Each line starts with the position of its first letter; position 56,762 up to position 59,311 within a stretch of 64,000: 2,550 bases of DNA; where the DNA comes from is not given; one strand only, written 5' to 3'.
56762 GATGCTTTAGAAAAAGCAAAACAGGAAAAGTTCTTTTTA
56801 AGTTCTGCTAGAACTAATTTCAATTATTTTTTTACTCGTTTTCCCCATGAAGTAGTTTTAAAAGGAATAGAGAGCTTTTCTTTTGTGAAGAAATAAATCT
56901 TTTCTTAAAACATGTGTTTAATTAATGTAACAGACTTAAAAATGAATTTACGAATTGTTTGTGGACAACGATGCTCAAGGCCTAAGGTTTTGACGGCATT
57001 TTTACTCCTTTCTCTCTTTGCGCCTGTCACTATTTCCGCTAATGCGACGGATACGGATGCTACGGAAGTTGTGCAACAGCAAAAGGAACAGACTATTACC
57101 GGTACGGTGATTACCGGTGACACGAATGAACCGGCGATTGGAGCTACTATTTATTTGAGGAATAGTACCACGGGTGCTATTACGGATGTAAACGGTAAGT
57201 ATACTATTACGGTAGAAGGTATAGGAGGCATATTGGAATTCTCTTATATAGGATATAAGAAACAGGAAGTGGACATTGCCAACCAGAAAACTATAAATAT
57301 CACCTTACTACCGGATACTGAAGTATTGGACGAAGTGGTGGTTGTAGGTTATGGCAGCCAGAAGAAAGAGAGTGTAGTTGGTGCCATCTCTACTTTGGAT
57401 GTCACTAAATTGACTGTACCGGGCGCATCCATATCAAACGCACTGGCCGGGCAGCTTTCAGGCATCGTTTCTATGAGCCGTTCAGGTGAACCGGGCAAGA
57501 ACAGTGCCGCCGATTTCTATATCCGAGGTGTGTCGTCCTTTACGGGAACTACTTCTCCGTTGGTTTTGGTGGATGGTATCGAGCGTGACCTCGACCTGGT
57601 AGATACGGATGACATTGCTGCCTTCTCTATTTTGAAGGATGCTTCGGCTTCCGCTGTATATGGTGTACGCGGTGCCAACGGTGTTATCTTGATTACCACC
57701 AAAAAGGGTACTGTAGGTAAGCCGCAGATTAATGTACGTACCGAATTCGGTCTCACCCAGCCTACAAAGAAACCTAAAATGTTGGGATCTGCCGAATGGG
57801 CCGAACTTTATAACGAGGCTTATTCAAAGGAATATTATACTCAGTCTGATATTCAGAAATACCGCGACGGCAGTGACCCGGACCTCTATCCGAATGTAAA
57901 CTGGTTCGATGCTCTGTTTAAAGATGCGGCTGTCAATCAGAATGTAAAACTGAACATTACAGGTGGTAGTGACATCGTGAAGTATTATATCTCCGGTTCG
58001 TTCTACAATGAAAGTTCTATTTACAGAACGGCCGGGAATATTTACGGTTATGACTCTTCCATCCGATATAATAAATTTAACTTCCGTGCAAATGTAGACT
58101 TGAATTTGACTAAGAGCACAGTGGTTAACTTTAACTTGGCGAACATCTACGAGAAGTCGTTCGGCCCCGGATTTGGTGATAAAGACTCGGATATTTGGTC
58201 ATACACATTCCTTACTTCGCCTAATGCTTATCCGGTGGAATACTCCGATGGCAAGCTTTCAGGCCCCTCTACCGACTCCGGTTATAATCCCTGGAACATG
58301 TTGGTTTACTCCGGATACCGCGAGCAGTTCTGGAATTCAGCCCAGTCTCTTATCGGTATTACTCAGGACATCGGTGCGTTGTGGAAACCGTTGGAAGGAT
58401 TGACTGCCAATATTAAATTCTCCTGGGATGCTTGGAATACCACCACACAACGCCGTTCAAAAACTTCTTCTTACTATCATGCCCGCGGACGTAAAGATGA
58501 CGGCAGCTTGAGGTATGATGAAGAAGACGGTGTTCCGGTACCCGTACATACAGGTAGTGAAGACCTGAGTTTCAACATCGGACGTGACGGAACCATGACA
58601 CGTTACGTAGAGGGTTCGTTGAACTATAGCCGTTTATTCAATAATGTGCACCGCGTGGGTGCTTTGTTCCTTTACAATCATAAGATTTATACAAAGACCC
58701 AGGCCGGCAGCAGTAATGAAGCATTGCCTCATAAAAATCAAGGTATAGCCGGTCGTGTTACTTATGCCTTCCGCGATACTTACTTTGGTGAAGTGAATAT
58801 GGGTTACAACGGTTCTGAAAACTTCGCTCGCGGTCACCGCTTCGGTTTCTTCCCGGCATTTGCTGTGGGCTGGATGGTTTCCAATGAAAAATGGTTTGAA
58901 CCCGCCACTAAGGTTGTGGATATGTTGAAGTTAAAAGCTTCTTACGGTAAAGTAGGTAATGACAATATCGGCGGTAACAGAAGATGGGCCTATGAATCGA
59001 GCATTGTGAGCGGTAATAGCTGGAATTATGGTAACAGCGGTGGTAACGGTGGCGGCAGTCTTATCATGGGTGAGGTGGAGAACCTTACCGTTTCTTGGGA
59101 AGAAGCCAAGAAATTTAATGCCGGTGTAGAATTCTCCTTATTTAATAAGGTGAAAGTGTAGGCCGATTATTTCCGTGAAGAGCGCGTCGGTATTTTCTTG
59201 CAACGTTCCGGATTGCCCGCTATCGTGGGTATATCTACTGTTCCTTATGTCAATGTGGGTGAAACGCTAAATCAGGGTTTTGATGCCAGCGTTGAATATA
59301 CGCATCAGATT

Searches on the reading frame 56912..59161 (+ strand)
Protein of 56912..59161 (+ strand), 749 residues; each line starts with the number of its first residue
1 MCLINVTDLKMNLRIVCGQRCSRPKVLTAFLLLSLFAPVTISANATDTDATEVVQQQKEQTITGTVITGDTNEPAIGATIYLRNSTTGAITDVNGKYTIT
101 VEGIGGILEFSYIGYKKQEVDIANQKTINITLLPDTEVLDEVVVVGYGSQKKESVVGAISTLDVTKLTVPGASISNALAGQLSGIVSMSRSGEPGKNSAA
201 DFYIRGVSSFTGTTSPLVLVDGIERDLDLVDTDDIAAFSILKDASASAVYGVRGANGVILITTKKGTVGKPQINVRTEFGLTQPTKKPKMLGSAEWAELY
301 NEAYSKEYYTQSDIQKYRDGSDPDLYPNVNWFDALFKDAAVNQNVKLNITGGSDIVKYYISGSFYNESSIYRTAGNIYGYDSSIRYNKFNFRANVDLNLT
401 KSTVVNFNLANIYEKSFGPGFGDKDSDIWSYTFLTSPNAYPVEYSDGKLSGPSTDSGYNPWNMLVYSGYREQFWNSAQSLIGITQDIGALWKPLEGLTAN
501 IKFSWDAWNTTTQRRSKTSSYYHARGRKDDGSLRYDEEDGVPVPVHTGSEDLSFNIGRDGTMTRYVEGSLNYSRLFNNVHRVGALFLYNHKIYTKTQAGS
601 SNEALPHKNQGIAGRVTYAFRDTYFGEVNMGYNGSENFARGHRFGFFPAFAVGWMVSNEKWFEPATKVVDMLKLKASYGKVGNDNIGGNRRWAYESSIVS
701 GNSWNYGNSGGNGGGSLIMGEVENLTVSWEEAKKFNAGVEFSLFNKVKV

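Call 7: search_protein_families(library=pfam, proteins=[window:56912-59161:+])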
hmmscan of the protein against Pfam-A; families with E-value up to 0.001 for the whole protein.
window:56912-59161:+ (749 aa): 2 families
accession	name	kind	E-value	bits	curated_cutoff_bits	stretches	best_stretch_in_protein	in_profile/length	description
PF13715.12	CarbopepD_reg_2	-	1.5e-17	63.8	32.2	1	62-144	1-88/88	CarboxypepD_reg-like domain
PF13620.12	CarboxypepD_reg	-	8.5e-08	32.9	32.3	1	61-132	1-81/82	Carboxypeptidase regulatory-like domain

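Call 32: find_related_loci(query=window:56942-59158:+, collection=metagenome_contigs, flank=5000)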
Query window:56942-59158:+ (739 aa) in metagenome_contigs; peptide patterns used: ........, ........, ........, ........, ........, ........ (x = any residue, [..] = any of these).
600 stretches matched a pattern (row limit reached: there are more); 555 encode a relative of the query (tblastn E <= 1e-3); the best 80 are kept; 80 distinct loci.
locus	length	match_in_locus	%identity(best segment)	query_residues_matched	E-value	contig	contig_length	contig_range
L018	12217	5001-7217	91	1-739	0e+0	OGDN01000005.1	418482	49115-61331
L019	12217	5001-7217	91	1-739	0e+0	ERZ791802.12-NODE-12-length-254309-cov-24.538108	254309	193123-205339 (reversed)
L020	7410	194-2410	78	1-739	0e+0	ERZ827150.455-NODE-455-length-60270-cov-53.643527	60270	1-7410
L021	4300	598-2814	78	1-739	0e+0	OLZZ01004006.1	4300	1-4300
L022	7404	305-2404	81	41-739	0e+0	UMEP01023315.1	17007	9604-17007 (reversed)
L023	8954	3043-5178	79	29-739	0e+0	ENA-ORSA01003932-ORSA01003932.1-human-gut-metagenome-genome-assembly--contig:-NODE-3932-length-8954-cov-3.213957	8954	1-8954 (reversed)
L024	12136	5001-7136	79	29-739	0e+0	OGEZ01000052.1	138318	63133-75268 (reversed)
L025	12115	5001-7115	78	38-739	0e+0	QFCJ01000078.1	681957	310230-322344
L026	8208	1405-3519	78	38-739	0e+0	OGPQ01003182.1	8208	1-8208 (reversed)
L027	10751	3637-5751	78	38-739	0e+0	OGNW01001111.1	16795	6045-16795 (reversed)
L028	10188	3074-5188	77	38-739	0e+0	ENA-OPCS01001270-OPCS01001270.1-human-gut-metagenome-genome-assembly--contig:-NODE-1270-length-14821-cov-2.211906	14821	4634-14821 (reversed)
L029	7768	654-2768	77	38-739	0e+0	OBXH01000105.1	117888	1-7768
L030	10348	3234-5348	77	38-739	0e+0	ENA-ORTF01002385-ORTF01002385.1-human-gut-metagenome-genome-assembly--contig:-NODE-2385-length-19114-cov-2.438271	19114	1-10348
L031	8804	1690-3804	77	38-739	0e+0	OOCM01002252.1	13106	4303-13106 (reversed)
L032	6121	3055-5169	77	38-739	0e+0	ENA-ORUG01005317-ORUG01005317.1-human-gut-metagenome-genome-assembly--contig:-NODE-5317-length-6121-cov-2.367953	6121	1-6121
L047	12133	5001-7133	72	26-739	0e+0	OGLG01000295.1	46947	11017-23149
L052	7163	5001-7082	71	44-739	0e+0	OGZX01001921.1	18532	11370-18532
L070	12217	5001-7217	92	1-739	0e+0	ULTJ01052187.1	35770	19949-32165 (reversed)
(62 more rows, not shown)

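Call 52: search_protein_families(library=ncbifam, proteins=[L052:1110-2438:+, L052:2731-3288:+, L052:3350-4513:+, L025:474-1526:-, L025:1510-2220:-, L025:2311-3171:-, L025:3645-4145:+, L047:1606-2199:-], max_evalue=0.00001)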
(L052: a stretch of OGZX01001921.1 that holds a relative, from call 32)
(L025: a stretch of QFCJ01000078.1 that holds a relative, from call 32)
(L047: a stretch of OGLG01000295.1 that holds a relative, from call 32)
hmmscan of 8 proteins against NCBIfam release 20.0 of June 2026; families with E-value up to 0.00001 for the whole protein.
L052:1110-2438:+ (442 aa): 0 families

L052:2731-3288:+ (185 aa): 30 families (the best 25 are shown)
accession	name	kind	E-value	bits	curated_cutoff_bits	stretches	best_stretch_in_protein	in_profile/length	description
TIGR02985.1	Sig70_bacteroi1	subfamily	6.7e-21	75.2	126.4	1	9-168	2-161/162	RNA polymerase sigma-70 factor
NF058625.1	sigma_PG0214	equivalog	9.6e-18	64.5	130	1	7-170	3-162/170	GFO_1088 family ECF-type sigma factor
TIGR02950.1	SigM_subfam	subfamily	1.4e-17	64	147.95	1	13-167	5-156/159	RNA polymerase sigma factor, SigM family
TIGR02937.1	sigma70-ECF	superfamily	2.3e-17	63.1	42.9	1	12-168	5-164/165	sigma-70 family RNA polymerase sigma factor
TIGR02983.1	SigE-fam_strep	subfamily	1.3e-11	44.6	141.55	1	6-168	4-157/162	SigE family RNA polymerase sigma factor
TIGR02952.1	Sig70_famx2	equivalog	1.7e-10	41.1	206.45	1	7-166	10-167/170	ECF subfamily RNA polymerase sigma factor, BldN family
NF009164.0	PRK12511.1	equivalog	2.4e-10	40.2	185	1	19-151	15-141/182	RNA polymerase sigma factor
TIGR02984.1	Sig-70_plancto1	subfamily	5.8e-10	39.1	183.75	1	107-168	126-187/189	RNA polymerase sigma-70 factor, Planctomycetaceae-specific subfamily 1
NF007220.0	PRK09639.1-5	equivalog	7.8e-10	38.8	260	1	8-167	3-162/181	RNA polymerase sigma factor SigX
NF007226.0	PRK09644.1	equivalog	1.1e-09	38.5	199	1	13-168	6-156/166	RNA polymerase sigma factor SigM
NF009166.1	PRK12513.1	equivalog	4.3e-09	36.4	206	1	9-168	23-185/193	RNA polymerase sigma factor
TIGR02989.1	Sig-70_gvs1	subfamily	2.5e-08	34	124.55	1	13-166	6-155/158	RNA polymerase sigma-70 factor, Rhodopirellula/Verrucomicrobium family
NF009170.0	PRK12517.1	subfamily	3.7e-08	33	197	1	3-168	18-175/188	RNA polymerase sigma factor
NF004113.0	PRK05602.1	equivalog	5e-08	32.8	208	1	104-167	136-199/211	RNA polymerase sigma factor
NF009190.0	PRK12538.1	equivalog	7.4e-08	32.4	303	1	5-167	60-217/233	RNA polymerase sigma factor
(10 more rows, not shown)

L052:3350-4513:+ (387 aa): 1 family
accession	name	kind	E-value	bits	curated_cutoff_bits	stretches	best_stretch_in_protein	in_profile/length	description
NF007296.1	PRK09774.1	equivalog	1.3e-16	60.7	385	1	189-361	112-285/313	ferric citrate uptake sigma factor regulator FecR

L025:474-1526:- (350 aa): 0 families

L025:1510-2220:- (236 aa): 58 families (the best 25 are shown)
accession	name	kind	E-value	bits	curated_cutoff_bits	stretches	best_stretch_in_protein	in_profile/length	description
TIGR02937.1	sigma70-ECF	superfamily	2.5e-25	89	42.9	1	71-224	2-163/165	sigma-70 family RNA polymerase sigma factor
NF008888.0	PRK11922.1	equivalog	9.4e-23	81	204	1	54-228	14-198/231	RNA polymerase sigma factor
NF006930.0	PRK09415.1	subfamily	1.9e-21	76.7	198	1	68-228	14-177/179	RNA polymerase factor sigma C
TIGR02985.1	Sig70_bacteroi1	subfamily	2.1e-21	76.8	126.4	1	73-224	4-160/162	RNA polymerase sigma-70 factor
NF004113.0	PRK05602.1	equivalog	2.6e-19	69.7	208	1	48-234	23-209/211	RNA polymerase sigma factor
TIGR02950.1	SigM_subfam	subfamily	5.9e-19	68.4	147.95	1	74-225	4-157/159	RNA polymerase sigma factor, SigM family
NF007216.0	PRK09638.1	equivalog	8e-18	64.8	194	1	56-228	4-176/180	RNA polymerase sigma factor SigY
NF008891.0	PRK11924.1-5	subfamily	1.2e-16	61.4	259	1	73-227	6-164/171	RNA polymerase sigma factor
NF007223.0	PRK09641.1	equivalog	1.5e-16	60.8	209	1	59-228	7-186/187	RNA polymerase sigma factor SigW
NF007225.0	PRK09643.1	equivalog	4.5e-16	59.2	190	1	56-235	13-191/204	RNA polymerase sigma factor SigM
TIGR02983.1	SigE-fam_strep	subfamily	1.4e-15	57.5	141.55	1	72-228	8-160/162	SigE family RNA polymerase sigma factor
TIGR02948.1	SigW_bacill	equivalog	2e-15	57.4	243.1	1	60-141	8-90/187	RNA polymerase sigma factor SigW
NF058625.1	sigma_PG0214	equivalog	3.1e-15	56.3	130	1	79-232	13-167/170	GFO_1088 family ECF-type sigma factor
NF009168.0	PRK12515.1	subfamily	4.3e-15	55.7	236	1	59-228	11-181/189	RNA polymerase sigma factor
TIGR02954.1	Sig70_famx3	hypoth_equivalog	1.1e-14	54.6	188.5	1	56-228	2-169/170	RNA polymerase sigma-70 factor, TIGR02954 family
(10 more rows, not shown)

L025:2311-3171:- (286 aa): 3 families
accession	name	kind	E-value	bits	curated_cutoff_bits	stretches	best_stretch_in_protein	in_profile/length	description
TIGR00078.1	nadC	equivalog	9.9e-95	316.8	198.4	1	16-284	2-268/269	carboxylating nicotinate-nucleotide diphosphorylase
TIGR01334.1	modD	hypoth_equivalog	1.1e-31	110.3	178.85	1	13-269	5-262/277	ModD protein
NF006415.0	PRK08662.1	equivalog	1.2e-08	34.2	243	1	45-155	47-154/381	nicotinate phosphoribosyltransferase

L025:3645-4145:+ (166 aa): 9 families
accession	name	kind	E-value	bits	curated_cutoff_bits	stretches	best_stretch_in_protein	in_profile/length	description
NF000990.0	PRK00103.2-4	equivalog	1e-82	275.7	207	1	10-166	1-157/157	23S rRNA (pseudouridine(1915)-N(3))-methyltransferase RlmH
NF000985.0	PRK00103.1-3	equivalog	3.3e-39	134.3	172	1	10-164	1-158/159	23S rRNA (pseudouridine(1915)-N(3))-methyltransferase RlmH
NF000989.0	PRK00103.2-3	equivalog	5.4e-36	124.1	169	1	10-165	1-159/160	23S rRNA (pseudouridine(1915)-N(3))-methyltransferase RlmH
NF000986.0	PRK00103.1-4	equivalog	5.8e-36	124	141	1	10-165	1-155/156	23S rRNA (pseudouridine(1915)-N(3))-methyltransferase RlmH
TIGR00246.1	tRNA_RlmH_YbeA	equivalog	2.1e-35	122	149.7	1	13-166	4-155/155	23S rRNA (pseudouridine(1915)-N(3))-methyltransferase RlmH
NF000988.0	PRK00103.2-2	equivalog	3.5e-32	111.6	199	1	10-165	1-155/156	23S rRNA (pseudouridine(1915)-N(3))-methyltransferase RlmH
NF000991.0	PRK00103.2-5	equivalog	6.7e-25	87.7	216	1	31-165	25-159/160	23S rRNA (pseudouridine(1915)-N(3))-methyltransferase RlmH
NF000984.0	PRK00103.1-1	equivalog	7.1e-25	87.7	242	1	10-166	1-156/156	23S rRNA (pseudouridine(1915)-N(3))-methyltransferase RlmH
NF000987.0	PRK00103.2-1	equivalog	7.3e-18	65.4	210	1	54-164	46-150/151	23S rRNA (pseudouridine(1915)-N(3))-methyltransferase RlmH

L047:1606-2199:- (197 aa): 1 family
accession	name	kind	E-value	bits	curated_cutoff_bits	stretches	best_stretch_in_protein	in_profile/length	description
NF033551.1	transpos_IS1182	equivalog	3.1e-27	95.6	270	1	7-141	360-487/488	IS1182 family transposase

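Call 53: find_encoding_contigs(protein=window:56912-59161:+, flank=3000, max_places=10)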
Protein window:56912-59161:+ (749 aa): 4 contigs read that carry it; 4 places shown.
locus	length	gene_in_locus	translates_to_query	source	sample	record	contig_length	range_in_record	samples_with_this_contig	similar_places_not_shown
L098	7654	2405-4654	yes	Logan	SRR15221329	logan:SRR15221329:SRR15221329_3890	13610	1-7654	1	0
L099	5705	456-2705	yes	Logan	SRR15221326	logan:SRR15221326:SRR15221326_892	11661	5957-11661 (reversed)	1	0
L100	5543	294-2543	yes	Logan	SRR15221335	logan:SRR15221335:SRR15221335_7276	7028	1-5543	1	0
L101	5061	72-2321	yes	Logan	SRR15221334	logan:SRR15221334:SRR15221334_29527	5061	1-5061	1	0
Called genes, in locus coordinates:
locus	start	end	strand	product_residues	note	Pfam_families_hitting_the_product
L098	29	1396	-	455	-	PF18073:Zn_ribbon_LapB, PF13481:AAA_25, PF03796:DnaB_C (faint), PF06745:ATPase (weak), PF13401:AAA_22 (weak), PF13541:ChlI, PF05362:Lon_C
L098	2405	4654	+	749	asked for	PF13620:CarboxypepD_reg (weak), PF13715:CarbopepD_reg_2, PF07715:Plug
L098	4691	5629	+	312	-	-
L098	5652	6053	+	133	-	-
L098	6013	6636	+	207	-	PF14322:SusD-like_3 (weak)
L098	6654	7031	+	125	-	-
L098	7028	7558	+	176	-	PF07980:SusD_RagB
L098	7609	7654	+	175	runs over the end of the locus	PF08522:BT_3987-like_N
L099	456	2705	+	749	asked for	PF13620:CarboxypepD_reg (weak), PF13715:CarbopepD_reg_2, PF07715:Plug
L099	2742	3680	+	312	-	-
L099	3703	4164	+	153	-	-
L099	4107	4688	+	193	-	PF14322:SusD-like_3 (weak)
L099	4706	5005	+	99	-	-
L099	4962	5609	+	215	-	PF07980:SusD_RagB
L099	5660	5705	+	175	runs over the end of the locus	PF08522:BT_3987-like_N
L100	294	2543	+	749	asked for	PF13620:CarboxypepD_reg (weak), PF13715:CarbopepD_reg_2, PF07715:Plug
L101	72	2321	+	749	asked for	PF13620:CarboxypepD_reg (weak), PF13715:CarbopepD_reg_2, PF07715:Plug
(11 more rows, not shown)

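Call 68: find_homologous_proteins(query=window:56942-59158:+, max_evalue=1e-100)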
Query window:56942-59158:+ (739 aa): 4828 proteins with E <= 1e-100 among 8000 candidates; the best 120 are listed.
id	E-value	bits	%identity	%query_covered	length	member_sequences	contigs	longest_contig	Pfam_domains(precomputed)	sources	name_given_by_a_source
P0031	0.0e+0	1676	100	100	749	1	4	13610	PF13715.13,PF07715.21,PF13620.13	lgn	-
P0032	0.0e+0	1531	90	100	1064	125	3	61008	PF13715.13,PF13620.13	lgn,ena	-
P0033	0.0e+0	1381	82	100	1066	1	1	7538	PF13715.13,PF07715.21,PF13620.13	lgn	-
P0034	0.0e+0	1372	81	100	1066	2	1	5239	PF13715.13,PF07715.21,PF13620.13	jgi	-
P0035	0.0e+0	1360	81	100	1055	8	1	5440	PF13715.13,PF07715.21,PF13620.13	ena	-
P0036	0.0e+0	1345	79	100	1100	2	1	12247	PF13715.13,PF07715.21,PF13620.13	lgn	-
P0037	0.0e+0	1344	79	100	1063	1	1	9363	PF13715.13,PF07715.21,PF13620.13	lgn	-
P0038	0.0e+0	1344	79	100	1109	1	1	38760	PF13715.13,PF07715.21,PF13620.13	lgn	-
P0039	0.0e+0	1343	79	100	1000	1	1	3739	PF13715.13,PF07715.21,PF13620.13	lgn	-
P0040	0.0e+0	1342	79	100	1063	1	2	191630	PF13715.13,PF07715.21,PF13620.13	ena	-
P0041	0.0e+0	1342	79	100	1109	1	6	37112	PF13715.13,PF07715.21,PF13620.13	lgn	-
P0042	0.0e+0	1342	79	100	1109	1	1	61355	PF13715.13,PF07715.21,PF13620.13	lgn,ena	-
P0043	0.0e+0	1342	79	100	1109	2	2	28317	PF13715.13,PF07715.21,PF13620.13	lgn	-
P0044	0.0e+0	1340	79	100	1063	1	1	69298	PF13715.13,PF07715.21,PF13620.13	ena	-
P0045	0.0e+0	1340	79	100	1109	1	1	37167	PF13715.13,PF07715.21,PF13620.13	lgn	-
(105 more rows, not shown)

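Call 69: list_cluster_members(proteins=[P0032])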
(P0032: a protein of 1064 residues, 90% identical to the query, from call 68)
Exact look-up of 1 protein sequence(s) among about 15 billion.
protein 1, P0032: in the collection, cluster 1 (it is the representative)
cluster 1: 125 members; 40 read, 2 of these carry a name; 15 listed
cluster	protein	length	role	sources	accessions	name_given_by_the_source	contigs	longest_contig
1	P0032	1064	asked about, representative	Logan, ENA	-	-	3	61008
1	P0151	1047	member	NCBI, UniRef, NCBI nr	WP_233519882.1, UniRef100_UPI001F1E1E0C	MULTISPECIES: SusC/RagA family TonB-linked outer membrane protein [Bacteroides] | SusC/RagA family TonB-linked outer membrane protein n=1 Tax=Bacteroides TaxID=816 ... | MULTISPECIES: TonB-dependent receptor [Bacteroides]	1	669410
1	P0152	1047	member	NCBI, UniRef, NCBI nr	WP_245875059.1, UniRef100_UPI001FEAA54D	SusC/RagA family TonB-linked outer membrane protein [Bacteroides cutis] | SusC/RagA family TonB-linked outer membrane protein n=1 Tax=Bacteroides cutis ... | TonB-dependent receptor [Bacteroides cutis]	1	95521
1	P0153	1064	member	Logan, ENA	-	-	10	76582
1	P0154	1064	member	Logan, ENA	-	-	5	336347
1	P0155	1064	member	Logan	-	-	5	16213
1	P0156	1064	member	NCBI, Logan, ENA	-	-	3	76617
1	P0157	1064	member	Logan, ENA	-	-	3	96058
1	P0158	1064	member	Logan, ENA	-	-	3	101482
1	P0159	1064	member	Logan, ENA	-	-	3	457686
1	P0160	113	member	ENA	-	-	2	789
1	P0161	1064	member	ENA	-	-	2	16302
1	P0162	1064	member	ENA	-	-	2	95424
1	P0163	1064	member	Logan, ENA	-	-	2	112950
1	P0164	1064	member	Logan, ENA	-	-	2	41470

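Call 70: find_encoding_contigs(protein=P0153, flank=2000, max_places=10)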
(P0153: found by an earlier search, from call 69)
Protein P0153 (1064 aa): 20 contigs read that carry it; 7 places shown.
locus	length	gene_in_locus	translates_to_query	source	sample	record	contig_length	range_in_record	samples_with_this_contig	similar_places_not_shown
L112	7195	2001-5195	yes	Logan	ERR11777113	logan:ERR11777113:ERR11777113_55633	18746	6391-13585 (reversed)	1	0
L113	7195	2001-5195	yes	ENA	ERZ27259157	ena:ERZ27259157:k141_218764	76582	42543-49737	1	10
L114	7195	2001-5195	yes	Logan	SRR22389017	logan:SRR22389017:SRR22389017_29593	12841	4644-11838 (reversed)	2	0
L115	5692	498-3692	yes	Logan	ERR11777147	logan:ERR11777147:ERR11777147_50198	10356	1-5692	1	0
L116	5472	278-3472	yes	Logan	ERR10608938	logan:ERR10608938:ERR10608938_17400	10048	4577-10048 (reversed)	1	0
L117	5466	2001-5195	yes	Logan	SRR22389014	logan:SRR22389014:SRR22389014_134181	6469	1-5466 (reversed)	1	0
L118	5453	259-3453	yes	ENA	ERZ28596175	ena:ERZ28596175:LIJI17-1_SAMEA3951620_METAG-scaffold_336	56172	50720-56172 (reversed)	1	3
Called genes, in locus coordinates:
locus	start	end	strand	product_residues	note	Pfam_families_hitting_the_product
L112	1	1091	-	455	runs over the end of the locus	PF18073:Zn_ribbon_LapB, PF13481:AAA_25, PF03796:DnaB_C (faint), PF06745:ATPase (weak), PF13401:AAA_22 (weak), PF13541:ChlI, PF05362:Lon_C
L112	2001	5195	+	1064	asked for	PF13620:CarboxypepD_reg, PF13715:CarbopepD_reg_2, PF07715:Plug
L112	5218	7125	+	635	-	PF14322:SusD-like_3, PF07980:SusD_RagB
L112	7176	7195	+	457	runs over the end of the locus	PF08522:BT_3987-like_N, PF00754:F5_F8_type_C (weak)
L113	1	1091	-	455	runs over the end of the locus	PF18073:Zn_ribbon_LapB, PF13481:AAA_25, PF03796:DnaB_C (faint), PF06745:ATPase (weak), PF13401:AAA_22 (weak), PF13541:ChlI, PF05362:Lon_C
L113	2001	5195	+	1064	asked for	PF13620:CarboxypepD_reg, PF13715:CarbopepD_reg_2, PF07715:Plug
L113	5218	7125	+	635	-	PF14322:SusD-like_3, PF07980:SusD_RagB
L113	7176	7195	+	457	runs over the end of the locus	PF08522:BT_3987-like_N, PF00754:F5_F8_type_C (weak)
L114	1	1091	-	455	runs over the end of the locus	PF18073:Zn_ribbon_LapB, PF13481:AAA_25, PF03796:DnaB_C (faint), PF06745:ATPase (weak), PF13401:AAA_22 (weak), PF13541:ChlI, PF05362:Lon_C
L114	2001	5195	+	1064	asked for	PF13620:CarboxypepD_reg, PF13715:CarbopepD_reg_2, PF07715:Plug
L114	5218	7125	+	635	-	PF14322:SusD-like_3, PF07980:SusD_RagB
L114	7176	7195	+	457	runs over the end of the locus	PF08522:BT_3987-like_N, PF00754:F5_F8_type_C (weak)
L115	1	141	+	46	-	?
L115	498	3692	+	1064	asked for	PF13620:CarboxypepD_reg, PF13715:CarbopepD_reg_2, PF07715:Plug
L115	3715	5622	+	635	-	PF14322:SusD-like_3, PF07980:SusD_RagB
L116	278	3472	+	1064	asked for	PF13620:CarboxypepD_reg, PF13715:CarbopepD_reg_2, PF07715:Plug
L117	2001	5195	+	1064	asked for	PF13620:CarboxypepD_reg, PF13715:CarbopepD_reg_2, PF07715:Plug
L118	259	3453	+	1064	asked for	PF13620:CarboxypepD_reg, PF13715:CarbopepD_reg_2, PF07715:Plug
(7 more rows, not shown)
